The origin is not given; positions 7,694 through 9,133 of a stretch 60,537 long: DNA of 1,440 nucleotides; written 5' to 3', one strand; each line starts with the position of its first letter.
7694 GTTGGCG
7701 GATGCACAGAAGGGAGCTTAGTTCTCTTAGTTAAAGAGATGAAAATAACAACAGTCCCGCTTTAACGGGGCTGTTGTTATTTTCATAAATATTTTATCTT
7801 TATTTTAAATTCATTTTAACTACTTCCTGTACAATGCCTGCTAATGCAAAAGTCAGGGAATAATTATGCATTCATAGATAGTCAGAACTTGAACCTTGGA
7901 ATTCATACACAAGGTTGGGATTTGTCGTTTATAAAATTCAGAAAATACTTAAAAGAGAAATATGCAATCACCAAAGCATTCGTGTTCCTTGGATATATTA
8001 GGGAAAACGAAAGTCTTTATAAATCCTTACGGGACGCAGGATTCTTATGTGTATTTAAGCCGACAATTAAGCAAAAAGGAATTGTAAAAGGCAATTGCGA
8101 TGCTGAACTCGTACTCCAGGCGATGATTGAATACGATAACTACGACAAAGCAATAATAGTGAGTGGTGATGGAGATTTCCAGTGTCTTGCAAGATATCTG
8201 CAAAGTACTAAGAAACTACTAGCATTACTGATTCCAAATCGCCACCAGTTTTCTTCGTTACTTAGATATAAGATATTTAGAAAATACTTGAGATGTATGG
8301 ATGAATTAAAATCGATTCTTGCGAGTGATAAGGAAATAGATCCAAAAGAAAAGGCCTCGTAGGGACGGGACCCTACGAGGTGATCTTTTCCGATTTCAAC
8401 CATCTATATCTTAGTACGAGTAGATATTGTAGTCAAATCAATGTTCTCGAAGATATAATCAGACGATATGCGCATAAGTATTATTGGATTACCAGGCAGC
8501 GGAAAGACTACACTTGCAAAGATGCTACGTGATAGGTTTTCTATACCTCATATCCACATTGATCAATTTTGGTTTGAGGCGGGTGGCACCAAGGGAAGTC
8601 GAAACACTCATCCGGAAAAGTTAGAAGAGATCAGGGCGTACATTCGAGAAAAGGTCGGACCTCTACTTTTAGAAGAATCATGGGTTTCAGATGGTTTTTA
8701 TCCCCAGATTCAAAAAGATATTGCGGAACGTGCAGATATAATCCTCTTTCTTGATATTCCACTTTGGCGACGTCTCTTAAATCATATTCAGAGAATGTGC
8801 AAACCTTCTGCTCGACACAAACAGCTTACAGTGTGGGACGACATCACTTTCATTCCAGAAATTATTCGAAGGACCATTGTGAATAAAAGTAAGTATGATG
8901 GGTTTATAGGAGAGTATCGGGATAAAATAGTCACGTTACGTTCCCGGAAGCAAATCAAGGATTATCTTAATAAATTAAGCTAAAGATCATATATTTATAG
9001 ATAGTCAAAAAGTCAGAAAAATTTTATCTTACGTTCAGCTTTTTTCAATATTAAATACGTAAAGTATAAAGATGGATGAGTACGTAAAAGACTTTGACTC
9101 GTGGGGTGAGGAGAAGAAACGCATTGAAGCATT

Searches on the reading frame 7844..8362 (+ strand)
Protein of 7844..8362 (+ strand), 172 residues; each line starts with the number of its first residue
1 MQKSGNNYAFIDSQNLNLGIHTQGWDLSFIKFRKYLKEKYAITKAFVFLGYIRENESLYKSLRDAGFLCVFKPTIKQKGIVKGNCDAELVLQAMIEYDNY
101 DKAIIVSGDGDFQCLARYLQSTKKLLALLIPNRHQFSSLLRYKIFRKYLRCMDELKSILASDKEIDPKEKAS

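Call 8: search_protein_families(library=pfam, proteins=[window:7844-8362:+], max_evalue=0.1)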
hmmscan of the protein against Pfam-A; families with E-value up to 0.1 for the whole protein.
window:7844-8362:+ (172 aa): 2 families
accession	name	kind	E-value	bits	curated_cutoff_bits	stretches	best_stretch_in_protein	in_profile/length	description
PF01936.24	NYN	-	1.9e-14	54.8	24.2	1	10-139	5-134/145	NYN domain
PF10111.15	Glyco_tranf_2_2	-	0.046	13.6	27.3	0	92-151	173-234/276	Glycosyltransferase like family 2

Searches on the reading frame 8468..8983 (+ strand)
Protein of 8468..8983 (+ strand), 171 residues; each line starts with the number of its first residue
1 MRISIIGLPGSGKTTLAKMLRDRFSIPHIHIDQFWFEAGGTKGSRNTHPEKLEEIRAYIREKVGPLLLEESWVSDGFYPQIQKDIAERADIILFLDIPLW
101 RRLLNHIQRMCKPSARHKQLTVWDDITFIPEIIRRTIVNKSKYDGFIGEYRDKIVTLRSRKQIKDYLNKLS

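Call 8: search_protein_families(library=pfam, proteins=[window:8468-8983:+], max_evalue=0.1)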
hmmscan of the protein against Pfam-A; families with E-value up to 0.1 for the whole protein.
window:8468-8983:+ (171 aa): 18 families
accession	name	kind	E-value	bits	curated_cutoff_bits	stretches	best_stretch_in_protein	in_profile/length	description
PF13207.12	AAA_17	-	2.9e-06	28.1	27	1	6-97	1-110/136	AAA domain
PF13238.12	AAA_18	-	2.5e-05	25.2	29.4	1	3-51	1-48/128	AAA domain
PF13671.12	AAA_33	-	0.00024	21.9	27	1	5-62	4-47/143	AAA domain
PF13521.12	AAA_28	-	0.00046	20.9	27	1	2-30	1-29/164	AAA domain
PF13401.12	AAA_22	-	0.00082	20.1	27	1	3-32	8-33/130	AAA domain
PF20720.3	nSTAND3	-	0.0022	18.2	27.2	1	5-20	22-37/155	Novel STAND NTPase 3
PF08433.16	KTI12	-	0.0027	17.7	22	1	3-73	4-74/271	Chromatin associated protein KTI12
PF00406.28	ADK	-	0.0057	17.2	26.8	1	5-30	1-26/151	Adenylate kinase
PF00485.24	PRK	-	0.0085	16.4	22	0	3-30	2-29/196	Phosphoribulokinase / Uridine kinase family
PF00005.33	ABC_tran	-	0.0086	17.1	25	1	2-24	13-35/137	ABC transporter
PF13479.12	AAA_24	-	0.0089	16.3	27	1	2-23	4-25/195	AAA domain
PF00004.35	AAA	-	0.01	16.7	21.2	1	5-33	3-31/131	ATPase family associated with various cellular activities (AAA)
PF02223.23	Thymidylate_kin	-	0.014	15.5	27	1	7-42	3-37/185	Thymidylate kinase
PF01712.25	dNK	-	0.022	14.9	27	1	3-29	1-27/203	Deoxynucleoside kinase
PF24883.2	NPHP3_N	-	0.077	13.6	24.8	1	5-39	27-61/164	Nephrocystin 3, N-terminal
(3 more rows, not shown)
